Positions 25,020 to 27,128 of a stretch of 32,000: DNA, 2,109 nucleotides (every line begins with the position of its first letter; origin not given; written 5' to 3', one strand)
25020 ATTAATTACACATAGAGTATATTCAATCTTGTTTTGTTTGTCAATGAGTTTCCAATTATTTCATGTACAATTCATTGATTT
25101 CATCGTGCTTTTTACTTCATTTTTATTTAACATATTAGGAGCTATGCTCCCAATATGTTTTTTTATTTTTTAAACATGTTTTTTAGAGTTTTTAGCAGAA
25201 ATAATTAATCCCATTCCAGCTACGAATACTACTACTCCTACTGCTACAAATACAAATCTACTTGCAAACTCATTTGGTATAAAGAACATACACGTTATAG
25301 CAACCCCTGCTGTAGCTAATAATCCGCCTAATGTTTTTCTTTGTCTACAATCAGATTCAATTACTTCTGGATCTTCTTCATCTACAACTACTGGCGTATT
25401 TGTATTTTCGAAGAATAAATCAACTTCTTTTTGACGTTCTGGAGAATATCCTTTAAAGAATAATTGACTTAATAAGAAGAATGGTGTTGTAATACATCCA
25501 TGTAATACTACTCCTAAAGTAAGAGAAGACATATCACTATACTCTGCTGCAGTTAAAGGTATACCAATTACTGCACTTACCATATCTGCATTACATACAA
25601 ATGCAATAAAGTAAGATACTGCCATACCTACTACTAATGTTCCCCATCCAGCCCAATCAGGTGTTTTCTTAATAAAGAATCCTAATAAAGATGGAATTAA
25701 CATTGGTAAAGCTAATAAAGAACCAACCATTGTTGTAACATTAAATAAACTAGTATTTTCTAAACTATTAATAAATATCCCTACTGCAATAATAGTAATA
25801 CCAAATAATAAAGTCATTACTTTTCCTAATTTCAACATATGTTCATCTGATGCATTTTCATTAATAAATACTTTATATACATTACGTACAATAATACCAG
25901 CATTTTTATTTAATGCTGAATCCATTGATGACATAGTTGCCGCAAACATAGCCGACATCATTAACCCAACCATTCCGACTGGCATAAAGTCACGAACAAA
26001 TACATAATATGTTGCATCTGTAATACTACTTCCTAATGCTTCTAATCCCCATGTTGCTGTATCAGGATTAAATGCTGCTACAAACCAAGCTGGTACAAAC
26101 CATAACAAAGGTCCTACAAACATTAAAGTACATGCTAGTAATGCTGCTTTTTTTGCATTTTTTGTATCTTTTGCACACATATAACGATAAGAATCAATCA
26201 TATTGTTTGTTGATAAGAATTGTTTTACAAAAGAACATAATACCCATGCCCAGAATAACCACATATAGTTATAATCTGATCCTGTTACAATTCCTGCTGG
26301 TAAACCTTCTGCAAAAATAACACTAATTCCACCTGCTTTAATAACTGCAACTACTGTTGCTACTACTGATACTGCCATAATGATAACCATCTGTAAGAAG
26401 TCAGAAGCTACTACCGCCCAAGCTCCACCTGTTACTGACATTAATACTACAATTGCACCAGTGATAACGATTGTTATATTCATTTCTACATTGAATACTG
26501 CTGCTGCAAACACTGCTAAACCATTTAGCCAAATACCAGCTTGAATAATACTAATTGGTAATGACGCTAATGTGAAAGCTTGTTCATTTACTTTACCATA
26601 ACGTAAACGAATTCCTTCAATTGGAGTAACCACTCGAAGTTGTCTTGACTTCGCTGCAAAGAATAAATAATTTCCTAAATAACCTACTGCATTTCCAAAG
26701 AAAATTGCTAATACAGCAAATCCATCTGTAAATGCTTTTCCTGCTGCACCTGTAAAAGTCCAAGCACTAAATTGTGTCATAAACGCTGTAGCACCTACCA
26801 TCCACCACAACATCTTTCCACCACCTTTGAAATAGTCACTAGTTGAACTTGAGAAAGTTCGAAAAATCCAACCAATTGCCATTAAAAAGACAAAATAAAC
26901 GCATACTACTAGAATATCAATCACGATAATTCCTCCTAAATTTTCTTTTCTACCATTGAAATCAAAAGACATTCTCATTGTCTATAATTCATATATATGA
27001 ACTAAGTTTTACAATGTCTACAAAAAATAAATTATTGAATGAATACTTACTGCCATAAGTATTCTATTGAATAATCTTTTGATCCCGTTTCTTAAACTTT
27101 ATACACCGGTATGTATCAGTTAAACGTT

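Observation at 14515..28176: Self-contained cytoplasmic oligo-uronate catabolic island with two unrelated leaderless heparinase II/III-fold lyases and no assignable substrate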

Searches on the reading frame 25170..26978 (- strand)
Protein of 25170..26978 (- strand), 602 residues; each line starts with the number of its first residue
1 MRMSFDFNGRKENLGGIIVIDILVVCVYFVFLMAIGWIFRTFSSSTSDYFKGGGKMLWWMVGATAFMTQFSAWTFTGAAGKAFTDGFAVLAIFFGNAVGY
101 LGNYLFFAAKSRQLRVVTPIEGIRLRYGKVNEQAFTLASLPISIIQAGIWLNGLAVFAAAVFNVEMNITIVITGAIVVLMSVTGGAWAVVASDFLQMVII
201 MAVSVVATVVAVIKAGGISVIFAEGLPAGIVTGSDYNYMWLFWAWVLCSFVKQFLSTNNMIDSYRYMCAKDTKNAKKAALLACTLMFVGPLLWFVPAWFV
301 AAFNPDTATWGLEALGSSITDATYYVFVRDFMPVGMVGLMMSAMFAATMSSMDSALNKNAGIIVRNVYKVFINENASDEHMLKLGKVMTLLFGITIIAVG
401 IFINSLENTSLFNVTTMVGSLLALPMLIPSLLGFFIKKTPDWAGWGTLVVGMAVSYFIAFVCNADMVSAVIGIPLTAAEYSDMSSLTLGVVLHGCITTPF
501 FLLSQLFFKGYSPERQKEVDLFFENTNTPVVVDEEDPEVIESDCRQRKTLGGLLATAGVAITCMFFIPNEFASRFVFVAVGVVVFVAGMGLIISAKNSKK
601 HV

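Call 4: search_protein_families(library=pfam, proteins=[window:25170-26978:-], max_evalue=0.01)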
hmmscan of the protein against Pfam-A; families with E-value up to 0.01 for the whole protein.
window:25170-26978:- (602 aa): 1 family
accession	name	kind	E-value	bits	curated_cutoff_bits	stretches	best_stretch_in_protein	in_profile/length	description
PF00474.23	SSF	-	1.5e-34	120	22.8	1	49-439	1-394/406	Sodium:solute symporter family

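Call 5: search_protein_families(library=ncbifam, proteins=[window:25170-26978:-], max_evalue=0.01)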
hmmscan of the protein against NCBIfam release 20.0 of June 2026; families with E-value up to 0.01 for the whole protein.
window:25170-26978:- (602 aa): 6 families
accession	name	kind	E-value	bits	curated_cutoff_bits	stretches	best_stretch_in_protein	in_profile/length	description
TIGR00813.1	sss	superfamily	1.8e-44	152.4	184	1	49-442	1-402/411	sodium/solute symporter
NF007790.0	PRK10484.1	equivalog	8.5e-25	87.5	401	1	24-466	10-459/527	solute:sodium symporter family transporter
TIGR02121.1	Na_Pro_sym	equivalog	8.1e-21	74.3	515.5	1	23-405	5-386/488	sodium/proline symporter PutP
TIGR02119.1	panF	equivalog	3.4e-13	49.4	328.05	1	22-459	6-437/471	sodium/pantothenate symporter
TIGR03648.1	Na_symport_lg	subfamily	2.1e-10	39.7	320.75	2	332-491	358-514/547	VC_2705 family sodium/solute symporter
NF011948.0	PRK15419.1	equivalog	7.3e-05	21.8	955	1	23-400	9-390/502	sodium/proline symporter PutP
